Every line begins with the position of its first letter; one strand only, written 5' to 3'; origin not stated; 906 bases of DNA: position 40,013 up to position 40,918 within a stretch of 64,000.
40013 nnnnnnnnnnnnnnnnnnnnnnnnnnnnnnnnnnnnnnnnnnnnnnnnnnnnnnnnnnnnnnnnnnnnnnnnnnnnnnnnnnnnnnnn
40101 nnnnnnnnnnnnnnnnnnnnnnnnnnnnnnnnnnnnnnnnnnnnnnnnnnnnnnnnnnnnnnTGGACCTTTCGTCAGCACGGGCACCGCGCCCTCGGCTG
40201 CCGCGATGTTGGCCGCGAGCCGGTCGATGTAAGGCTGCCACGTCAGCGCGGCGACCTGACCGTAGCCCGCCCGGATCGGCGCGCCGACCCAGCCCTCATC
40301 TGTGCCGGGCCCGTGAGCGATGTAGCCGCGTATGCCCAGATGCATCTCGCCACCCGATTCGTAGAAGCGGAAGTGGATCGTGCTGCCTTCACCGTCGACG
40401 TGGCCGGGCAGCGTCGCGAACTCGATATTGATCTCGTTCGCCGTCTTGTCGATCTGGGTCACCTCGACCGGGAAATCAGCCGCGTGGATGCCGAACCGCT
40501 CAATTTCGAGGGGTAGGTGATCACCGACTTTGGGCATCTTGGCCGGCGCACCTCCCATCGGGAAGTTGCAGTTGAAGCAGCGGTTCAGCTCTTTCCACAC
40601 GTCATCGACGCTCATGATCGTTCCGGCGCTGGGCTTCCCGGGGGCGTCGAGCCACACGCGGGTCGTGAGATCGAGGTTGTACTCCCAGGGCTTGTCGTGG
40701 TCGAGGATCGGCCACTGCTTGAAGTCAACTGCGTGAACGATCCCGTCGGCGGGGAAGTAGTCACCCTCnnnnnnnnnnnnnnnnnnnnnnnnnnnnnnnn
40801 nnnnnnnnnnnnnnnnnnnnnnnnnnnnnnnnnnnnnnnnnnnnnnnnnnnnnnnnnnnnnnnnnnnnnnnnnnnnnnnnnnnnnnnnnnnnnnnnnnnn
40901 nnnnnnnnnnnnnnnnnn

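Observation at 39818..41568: Minus-strand three-gene cassette: small WXG-associated protein, WXG100-domain polymorphic toxin, and membrane immunity candidate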

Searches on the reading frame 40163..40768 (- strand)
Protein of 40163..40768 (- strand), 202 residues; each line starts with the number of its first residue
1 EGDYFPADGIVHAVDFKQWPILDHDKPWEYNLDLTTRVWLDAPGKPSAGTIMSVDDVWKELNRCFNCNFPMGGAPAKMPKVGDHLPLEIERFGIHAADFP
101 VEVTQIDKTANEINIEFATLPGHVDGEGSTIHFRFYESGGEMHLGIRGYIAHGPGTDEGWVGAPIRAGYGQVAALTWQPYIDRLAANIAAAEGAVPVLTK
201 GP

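Call 12: find_homologous_proteins(query=window:40163-40768:-)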
Query seq(202 aa) (202 aa): 33 proteins with E <= 0.001 among 199 candidates.
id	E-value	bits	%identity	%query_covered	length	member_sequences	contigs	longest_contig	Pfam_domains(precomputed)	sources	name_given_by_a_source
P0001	7.1e-123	426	96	93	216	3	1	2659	-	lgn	-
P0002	3.4e-76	274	72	83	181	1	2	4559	-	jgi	jgi:hypothetical protein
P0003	9.6e-69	249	84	65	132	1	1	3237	-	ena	-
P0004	3.0e-68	248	63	89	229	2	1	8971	-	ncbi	-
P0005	2.5e-66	242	62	88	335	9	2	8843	PF10774.16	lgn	-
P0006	5.5e-64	234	64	81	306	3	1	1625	-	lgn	-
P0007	6.2e-64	234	60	88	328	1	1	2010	PF10774.16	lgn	-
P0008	1.3e-63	233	58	98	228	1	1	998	-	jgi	jgi:hypothetical protein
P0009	3.7e-63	231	63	82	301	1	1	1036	-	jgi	jgi:hypothetical protein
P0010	4.0e-63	231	63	83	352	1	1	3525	-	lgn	-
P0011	4.2e-61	224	59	87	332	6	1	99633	-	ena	-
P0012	1.0e-60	223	62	80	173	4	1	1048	-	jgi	jgi:hypothetical protein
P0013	3.3e-60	222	57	90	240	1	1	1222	-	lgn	-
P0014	1.1e-59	220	56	88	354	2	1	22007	-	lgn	-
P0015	1.9e-59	219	54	85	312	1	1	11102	PF06013.19,PF10824.15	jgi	jgi:WXG100 family type VII secretion target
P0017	2.3e-58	215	64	72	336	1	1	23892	PF10774.16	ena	-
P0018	1.1e-57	213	56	86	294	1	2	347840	PF06013.19,PF10824.15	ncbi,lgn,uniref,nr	ncbi:hypothetical protein MFM001_24490 [Mycobacterium sp. MFM001]|uniref:WXG100 family type VII secr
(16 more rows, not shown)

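Call 24: predict_structure(alignment_id=A1)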
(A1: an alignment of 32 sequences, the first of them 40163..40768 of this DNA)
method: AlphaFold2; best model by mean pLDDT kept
length: 202 residues; sequences in the alignment: 32
mean_pLDDT: 85.9   pTM: 0.81
mean pLDDT of the five models: 85.9, 85.4, 85.3, 85.1, 82.3
residues with pLDDT >= 90: 133; 70-90: 40; 50-70: 6; < 50: 23
segments of 3 or more residues with pLDDT < 50: 1-20, 200-202
pLDDT, mean of each block of 10 residues (from residue 1): 36 39 73 96 93 98 94 95 95 87 98 98 93 98 97 84 87 93 96 79 40
secondary structure, 60 per line:
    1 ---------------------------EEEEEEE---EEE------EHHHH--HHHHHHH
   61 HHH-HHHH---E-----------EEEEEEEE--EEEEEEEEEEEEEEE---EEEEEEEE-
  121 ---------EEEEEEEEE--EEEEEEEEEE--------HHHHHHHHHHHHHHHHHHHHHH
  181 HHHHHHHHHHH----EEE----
elements in order: E28-34 E38-40 H48-51 H54-63 H65-68 E84-91 E94-108 E112-119 E130-138 E141-150 H159-191 E196-198

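Call 27: search_protein_representatives(alignment_id=A1)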
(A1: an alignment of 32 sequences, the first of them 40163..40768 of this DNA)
Query: 32 sequences, 225 profile positions. Proteins with E-value up to 0.001 (for the whole library): 257; up to 1e-10: 131; up to 1e-30: 25. The best 150 are listed.
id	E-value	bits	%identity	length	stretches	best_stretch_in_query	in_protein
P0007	1.5e-97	341.9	-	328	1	9-220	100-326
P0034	6.0e-94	330.1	-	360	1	13-219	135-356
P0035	6.2e-94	330.1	-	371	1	12-220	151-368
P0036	1.8e-90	318.8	-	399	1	12-221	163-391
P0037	2.1e-89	315.3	-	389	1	24-220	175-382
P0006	4.4e-88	311.0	-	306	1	22-212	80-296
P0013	4.6e-87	307.6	-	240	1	26-222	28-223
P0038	8.3e-86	303.5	-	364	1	8-222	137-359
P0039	1.2e-85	303.0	-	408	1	24-219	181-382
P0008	1.7e-85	302.5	-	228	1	11-224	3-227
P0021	3.4e-85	301.5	-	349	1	12-219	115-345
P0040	2.3e-84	298.8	-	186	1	44-222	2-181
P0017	1.0e-83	296.7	-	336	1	9-208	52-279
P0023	1.5e-81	289.6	-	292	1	8-218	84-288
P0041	3.6e-73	262.2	-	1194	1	45-218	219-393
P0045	1.9e-55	204.2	-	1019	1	39-212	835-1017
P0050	1.0e-28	116.8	-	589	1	48-213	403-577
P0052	9.0e-26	107.2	-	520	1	68-210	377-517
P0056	1.3e-22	96.8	-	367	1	29-207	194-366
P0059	7.3e-22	94.4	-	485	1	49-216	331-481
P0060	3.9e-21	92.0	-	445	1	39-213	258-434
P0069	6.3e-19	84.8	-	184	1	48-219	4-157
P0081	2.0e-17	79.8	-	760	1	75-196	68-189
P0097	7.1e-16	74.8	-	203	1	37-182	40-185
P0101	1.9e-15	73.4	-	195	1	48-193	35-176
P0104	3.3e-15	72.6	-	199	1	28-203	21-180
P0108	1.3e-14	70.6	-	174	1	40-208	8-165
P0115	3.0e-14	69.5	-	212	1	25-207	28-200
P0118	6.5e-14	68.4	-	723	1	79-174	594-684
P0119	7.4e-14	68.2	-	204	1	44-175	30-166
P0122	8.5e-14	68.0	-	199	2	52-176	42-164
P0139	1.1e-11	61.1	-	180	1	49-170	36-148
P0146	5.2e-11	58.9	-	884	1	38-207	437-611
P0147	5.3e-11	58.8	-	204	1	52-178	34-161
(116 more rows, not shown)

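Call 29: search_protein_families(library=pfam, proteins=[P0041, P0045, P0050, P0052, P0059, P0060, P0056, P0081, P0118, P0146], max_evalue=0.01)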
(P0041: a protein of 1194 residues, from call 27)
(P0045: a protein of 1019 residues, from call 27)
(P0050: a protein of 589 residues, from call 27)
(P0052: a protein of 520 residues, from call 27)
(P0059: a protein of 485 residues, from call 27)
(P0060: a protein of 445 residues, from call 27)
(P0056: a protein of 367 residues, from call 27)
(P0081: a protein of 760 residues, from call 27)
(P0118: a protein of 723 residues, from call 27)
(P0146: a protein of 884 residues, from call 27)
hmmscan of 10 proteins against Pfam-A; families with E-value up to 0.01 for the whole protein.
P0041 (1194 aa): 0 families

P0045 (1019 aa): 0 families

P0050 (589 aa): 0 families

P0052 (520 aa): 0 families

P0059 (485 aa): 2 families
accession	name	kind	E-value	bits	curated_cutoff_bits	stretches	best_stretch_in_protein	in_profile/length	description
PF08310.17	LGFP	-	1.1e-57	192.7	22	3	138-189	1-52/53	LGFP repeat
PF19855.4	DUF6330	-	0.0099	16.2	35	0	149-178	15-44/69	Family of unknown function (DUF6330)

P0060 (445 aa): 1 family
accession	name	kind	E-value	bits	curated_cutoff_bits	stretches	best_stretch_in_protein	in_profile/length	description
PF09348.15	DUF1990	-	9.3e-05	23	23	1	344-398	74-126/157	Domain of unknown function (DUF1990)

P0056 (367 aa): 0 families

P0081 (760 aa): 3 families
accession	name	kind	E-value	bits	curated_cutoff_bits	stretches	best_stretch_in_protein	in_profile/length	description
PF01471.23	PG_binding_1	-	8.3e-95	311.4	23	5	383-437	2-57/57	Putative peptidoglycan binding domain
PF09374.15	PG_binding_3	-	1e-35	122.2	24.6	2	386-416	3-33/76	Predicted Peptidoglycan domain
PF00877.26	NLPC_P60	-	7.1e-10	39.2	23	1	628-751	3-92/105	NlpC/P60 family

P0118 (723 aa): 1 family
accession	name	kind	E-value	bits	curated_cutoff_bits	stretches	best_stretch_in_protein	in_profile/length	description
PF05257.22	CHAP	-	4.7e-11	43.5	26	1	443-522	5-81/81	CHAP domain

P0146 (884 aa): 5 families
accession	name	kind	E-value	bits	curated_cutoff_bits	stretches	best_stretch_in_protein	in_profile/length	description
PF07591.16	PT-HINT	-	4.9e-14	53.2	27.7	1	203-328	6-136/137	Pretoxin HINT domain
PF01079.26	Hint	-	1.3e-06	28.6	29.7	1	193-270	14-93/213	Hint module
PF13388.11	DUF4106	-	0.001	18.9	27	1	326-454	168-297/431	Protein of unknown function (DUF4106)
PF14890.11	Intein_splicing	-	0.0054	17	35.8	1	208-528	11-96/155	Intein splicing domain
PF18439.7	zf_UBZ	-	0.0075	16.4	25.6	0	386-397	15-26/32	Ubiquitin-Binding Zinc Finger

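Call 31: find_encoding_contigs(protein=P0018, flank=4000, max_places=2)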
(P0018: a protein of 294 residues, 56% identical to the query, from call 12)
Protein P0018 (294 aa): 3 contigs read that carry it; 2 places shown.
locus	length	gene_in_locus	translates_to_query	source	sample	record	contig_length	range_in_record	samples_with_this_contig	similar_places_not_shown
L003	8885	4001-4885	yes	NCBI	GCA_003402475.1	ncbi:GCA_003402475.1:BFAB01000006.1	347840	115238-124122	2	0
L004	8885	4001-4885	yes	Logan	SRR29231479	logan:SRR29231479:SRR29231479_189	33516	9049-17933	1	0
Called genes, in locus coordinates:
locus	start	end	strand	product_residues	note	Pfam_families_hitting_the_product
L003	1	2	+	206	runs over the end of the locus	PF13238:AAA_18 (weak), PF13671:AAA_33, PF01202:SKI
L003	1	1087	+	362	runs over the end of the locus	PF13685:Fe-ADH_2 (weak), PF01761:DHQ_synthase, PF24621:DHQS_C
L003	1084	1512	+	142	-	PF01220:DHquinase_II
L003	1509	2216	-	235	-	-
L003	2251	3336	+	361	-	PF01321:Creatinase_N, PF00557:Peptidase_M24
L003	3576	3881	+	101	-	PF05305:DUF732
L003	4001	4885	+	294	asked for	PF06013:WXG100, PF10824:T7SS_ESX_EspC (weak)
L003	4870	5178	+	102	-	-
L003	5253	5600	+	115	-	-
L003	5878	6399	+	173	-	-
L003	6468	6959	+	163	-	PF23720:DUF7161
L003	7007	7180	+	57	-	-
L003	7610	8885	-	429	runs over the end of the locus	PF05065:Phage_capsid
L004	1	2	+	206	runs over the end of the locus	PF13238:AAA_18 (weak), PF13671:AAA_33, PF01202:SKI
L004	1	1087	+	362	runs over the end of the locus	PF13685:Fe-ADH_2 (weak), PF01761:DHQ_synthase, PF24621:DHQS_C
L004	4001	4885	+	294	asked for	PF06013:WXG100, PF10824:T7SS_ESX_EspC (weak)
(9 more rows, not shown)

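Call 32: find_encoding_contigs(protein=P0011, flank=4000, max_places=2)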
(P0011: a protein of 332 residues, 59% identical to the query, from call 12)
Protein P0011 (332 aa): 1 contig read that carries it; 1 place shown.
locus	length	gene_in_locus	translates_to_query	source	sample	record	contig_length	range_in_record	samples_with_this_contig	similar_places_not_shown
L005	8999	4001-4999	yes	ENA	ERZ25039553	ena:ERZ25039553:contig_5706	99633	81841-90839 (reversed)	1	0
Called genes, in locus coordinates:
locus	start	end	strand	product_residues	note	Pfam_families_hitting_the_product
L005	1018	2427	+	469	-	PF13700:DUF4158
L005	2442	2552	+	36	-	-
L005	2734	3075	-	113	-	-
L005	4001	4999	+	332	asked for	-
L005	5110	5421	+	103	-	-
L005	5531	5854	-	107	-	-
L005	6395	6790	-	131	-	-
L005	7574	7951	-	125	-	PF00903:Glyoxalase, PF12681:Glyoxalase_2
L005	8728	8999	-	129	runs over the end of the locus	PF02661:Fic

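Call 34: find_encoding_contigs(protein=P0014, flank=4000, max_places=2)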
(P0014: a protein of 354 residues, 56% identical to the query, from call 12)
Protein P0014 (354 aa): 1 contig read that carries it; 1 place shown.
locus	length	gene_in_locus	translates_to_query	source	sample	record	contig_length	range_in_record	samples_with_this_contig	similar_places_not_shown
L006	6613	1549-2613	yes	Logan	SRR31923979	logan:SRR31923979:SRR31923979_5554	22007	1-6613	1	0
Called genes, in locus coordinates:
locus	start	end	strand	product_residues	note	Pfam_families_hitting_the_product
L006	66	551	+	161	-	-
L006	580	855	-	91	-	-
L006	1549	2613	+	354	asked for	-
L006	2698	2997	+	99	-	-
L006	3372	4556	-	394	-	PF00067:p450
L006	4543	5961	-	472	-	PF03109:ABC1, PF01636:APH (faint)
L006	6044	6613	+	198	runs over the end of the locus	PF00440:TetR_N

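Call 35: find_encoding_contigs(protein=P0005, flank=4000, max_places=2)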
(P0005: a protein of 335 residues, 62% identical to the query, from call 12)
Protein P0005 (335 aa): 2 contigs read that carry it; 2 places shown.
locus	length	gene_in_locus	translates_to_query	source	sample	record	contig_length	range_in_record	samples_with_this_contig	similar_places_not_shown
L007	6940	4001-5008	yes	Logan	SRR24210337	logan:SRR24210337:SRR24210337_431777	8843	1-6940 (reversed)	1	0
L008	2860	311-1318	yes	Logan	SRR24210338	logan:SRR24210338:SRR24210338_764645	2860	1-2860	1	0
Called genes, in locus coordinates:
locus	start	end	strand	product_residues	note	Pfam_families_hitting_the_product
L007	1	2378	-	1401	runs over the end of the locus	PF01580:FtsK_SpoIIIE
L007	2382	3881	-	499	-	PF05108:T7SS_ESX1_EccB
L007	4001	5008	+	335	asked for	PF10774:DUF4226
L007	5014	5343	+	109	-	-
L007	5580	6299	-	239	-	PF08924:Rv2525c_GlyHyd-like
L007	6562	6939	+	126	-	?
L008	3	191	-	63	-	?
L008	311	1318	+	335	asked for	PF10774:DUF4226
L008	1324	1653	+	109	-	-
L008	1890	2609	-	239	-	PF08924:Rv2525c_GlyHyd-like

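Call 37: find_encoding_contigs(protein=P0015, flank=4000, max_places=1)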
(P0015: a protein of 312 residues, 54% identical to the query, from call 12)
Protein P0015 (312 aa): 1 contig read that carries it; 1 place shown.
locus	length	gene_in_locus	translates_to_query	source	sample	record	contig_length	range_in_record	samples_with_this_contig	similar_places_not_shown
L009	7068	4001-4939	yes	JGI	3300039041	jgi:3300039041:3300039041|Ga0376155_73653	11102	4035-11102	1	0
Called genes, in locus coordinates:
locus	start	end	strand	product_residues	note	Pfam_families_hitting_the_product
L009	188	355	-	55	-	-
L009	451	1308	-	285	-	-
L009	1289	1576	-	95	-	-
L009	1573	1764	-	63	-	-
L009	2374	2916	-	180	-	-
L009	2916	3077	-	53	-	-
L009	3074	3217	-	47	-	-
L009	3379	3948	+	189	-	-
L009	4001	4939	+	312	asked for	PF06013:WXG100, PF10824:T7SS_ESX_EspC (weak)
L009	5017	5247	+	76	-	-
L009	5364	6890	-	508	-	PF00239:Resolvase, PF07508:Recombinase, PF13408:Zn_ribbon_recom (faint)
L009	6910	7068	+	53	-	?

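Call 38: find_encoding_contigs(protein=P0017, flank=4000, max_places=1)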
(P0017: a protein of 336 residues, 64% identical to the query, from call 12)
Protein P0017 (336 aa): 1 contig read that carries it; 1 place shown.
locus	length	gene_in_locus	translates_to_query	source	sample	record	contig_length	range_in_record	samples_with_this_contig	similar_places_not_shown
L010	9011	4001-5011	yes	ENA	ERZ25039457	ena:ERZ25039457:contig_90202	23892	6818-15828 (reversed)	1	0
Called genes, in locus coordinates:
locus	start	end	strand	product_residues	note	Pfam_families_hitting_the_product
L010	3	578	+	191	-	PF00106:adh_short, PF13561:adh_short_C2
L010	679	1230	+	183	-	-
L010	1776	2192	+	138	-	-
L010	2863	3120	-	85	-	-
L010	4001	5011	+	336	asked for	PF10774:DUF4226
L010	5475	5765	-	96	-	PF00126:HTH_1 (weak)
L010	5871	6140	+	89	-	PF02625:XdhC_CoxI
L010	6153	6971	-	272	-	-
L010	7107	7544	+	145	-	PF00941:FAD_binding_5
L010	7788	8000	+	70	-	PF03450:CO_deh_flav_C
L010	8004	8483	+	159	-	PF00111:Fer2, PF01799:Fer2_2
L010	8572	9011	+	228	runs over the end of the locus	PF01315:Ald_Xan_dh_C, PF02738:MoCoBD_1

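Call 40: search_solved_structures(query=A1, max_evalue=10)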
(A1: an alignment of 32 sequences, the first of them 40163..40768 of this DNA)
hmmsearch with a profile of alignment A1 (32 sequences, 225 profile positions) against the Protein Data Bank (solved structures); distinct sequences matched with E-value up to 10: 1.
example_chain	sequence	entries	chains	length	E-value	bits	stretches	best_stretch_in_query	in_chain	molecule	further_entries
6bdj_A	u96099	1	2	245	1.8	11.3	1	126-167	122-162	Tetur07g02040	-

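Call 43: search_protein_families(library=pfam, alignment_id=A1, max_evalue=10)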
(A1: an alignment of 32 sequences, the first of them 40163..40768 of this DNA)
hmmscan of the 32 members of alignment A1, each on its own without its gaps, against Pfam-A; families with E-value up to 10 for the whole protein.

A. member 1, window:40163-40768:- (202 aa): 0 families

B. families by the number of members that match (of 32 scanned): 21 families
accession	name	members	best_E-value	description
PF09348.15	DUF1990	9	0.011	Domain of unknown function (DUF1990)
PF10774.15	DUF4226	6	1e-36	Domain of unknown function (DUF4226)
PF06013.18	WXG100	4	3.9e-16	Proteins of 100 residues with WXG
PF10824.14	T7SS_ESX_EspC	3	1.6e-07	Excreted virulence factor EspC, type VII ESX diderm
PF00823.25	PPE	2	5.4e-05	PPE family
PF25547.1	WXG100_2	2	0.0027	WXG100 like domain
PF04513.17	Baculo_PEP_C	1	0.033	Baculovirus polyhedron envelope protein, PEP, C terminus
PF17289.8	Terminase_6C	1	0.042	Terminase RNaseH-like domain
PF19680.4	DUF6182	1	0.045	Family of unknown function (DUF6182)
PF10178.14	PAC3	1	0.058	Proteasome assembly chaperone 3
PF00934.25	PE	1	0.061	PE family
PF21074.2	GDH_C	1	0.069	Glutamate dehydrogenase, C-terminal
PF20270.3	CATRA-C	1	0.082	CASPASE and TPR Repeat-Associated C-terminal domain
PF20173.3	ZnF_RZ-type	1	0.097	RZ type zinc finger domain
PF17107.11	SesA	1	0.11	N-terminal domain on NACHT_NTPase and P-loop NTPases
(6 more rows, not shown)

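Call 47: find_related_loci(query=A4, collection=genome_contigs, flank=4000)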
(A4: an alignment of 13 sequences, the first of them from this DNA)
Query A4 (173 aa) in genome_contigs; peptide patterns used: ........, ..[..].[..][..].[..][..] (x = any residue, [..] = any of these).
24 stretches matched a pattern; 10 encode a relative of the query (tblastn E <= 1e-3); 10 distinct loci.
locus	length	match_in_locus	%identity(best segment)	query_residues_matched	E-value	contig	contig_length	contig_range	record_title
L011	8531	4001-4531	70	1-173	3e-80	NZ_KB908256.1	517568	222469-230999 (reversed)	Mycobacterium sp. 141 H276DRAFT_scaffold00002.2, whole genome shotgun sequence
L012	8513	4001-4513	65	1-172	4e-72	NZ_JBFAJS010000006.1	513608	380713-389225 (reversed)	Mycobacterium sp. NPDC050441 NPDC050441_58_H4.ctg-0006, whole genome shotgun sequence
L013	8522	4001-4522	64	1-169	3e-71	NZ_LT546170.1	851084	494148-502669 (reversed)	Mycolicibacter icosiumassiliensis strain 8WA6, whole genome shotgun sequence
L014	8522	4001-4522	61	1-169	2e-69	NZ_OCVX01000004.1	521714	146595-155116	Mycobacterium simulans strain FI-09026, whole genome shotgun sequence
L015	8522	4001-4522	55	1-171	2e-62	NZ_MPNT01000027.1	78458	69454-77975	Mycobacterium paraffinicum strain M11 NODE_27_length_78536_cov_7.78168_ID_2170, whole genome shotgun sequence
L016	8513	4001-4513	55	1-169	4e-62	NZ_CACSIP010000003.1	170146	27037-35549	Mycolicibacterium vanbaalenii isolate BC8_1, whole genome shotgun sequence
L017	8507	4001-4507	56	3-169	1e-60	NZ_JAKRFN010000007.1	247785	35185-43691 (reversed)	Mycobacterium sp. PSTR-4-N NODE_7_length_247785_cov_23.263181, whole genome shotgun sequence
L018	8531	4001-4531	58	2-169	6e-63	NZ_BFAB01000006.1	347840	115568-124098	Mycobacterium sp. MFM001 MFM001000006, whole genome shotgun sequence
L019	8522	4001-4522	61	1-169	1e-69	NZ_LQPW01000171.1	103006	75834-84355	Mycobacterium szulgai strain DSM 44166 contig_92, whole genome shotgun sequence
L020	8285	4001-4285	39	27-126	2e-19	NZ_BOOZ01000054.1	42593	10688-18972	Micromonospora andamanensis strain NBRC 109075 sequence054, whole genome shotgun sequence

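Call 67: search_protein_families(library=pfam, proteins=[P0097, P0101, P0104, P0108, P0115, P0119, P0122, P0139, P0147, P0069], max_evalue=0.1)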
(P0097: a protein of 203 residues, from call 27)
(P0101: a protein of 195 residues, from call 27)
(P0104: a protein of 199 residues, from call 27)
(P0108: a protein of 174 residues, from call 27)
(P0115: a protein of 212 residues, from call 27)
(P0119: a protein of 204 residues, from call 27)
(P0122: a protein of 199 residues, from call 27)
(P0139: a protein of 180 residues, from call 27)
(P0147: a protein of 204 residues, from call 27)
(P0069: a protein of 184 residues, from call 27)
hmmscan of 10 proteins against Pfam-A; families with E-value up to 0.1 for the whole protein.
P0097 (203 aa): 0 families

P0101 (195 aa): 0 families

P0104 (199 aa): 0 families

P0108 (174 aa): 0 families

P0115 (212 aa): 0 families

P0119 (204 aa): 0 families

P0122 (199 aa): 0 families

P0139 (180 aa): 0 families

P0147 (204 aa): 0 families

P0069 (184 aa): 1 family
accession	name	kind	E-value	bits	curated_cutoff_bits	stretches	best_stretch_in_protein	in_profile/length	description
PF10604.15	Polyketide_cyc2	-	0.072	13.8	27.4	0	63-144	54-133/142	Polyketide cyclase / dehydrase and lipid transport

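Call 71: find_encoding_contigs(protein=P0146, flank=3000, max_places=1)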
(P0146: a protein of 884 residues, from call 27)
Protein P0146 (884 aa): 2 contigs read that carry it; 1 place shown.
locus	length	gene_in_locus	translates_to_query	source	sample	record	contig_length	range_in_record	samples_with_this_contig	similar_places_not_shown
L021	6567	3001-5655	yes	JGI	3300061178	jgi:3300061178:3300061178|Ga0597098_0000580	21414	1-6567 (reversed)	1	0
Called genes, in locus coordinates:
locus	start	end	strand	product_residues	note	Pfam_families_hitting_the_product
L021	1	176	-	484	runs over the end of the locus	PF00171:Aldedh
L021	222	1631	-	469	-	-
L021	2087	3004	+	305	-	PF00877:NLPC_P60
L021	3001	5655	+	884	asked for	PF01079:Hint (faint), PF07591:PT-HINT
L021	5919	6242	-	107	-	-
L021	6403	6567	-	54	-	?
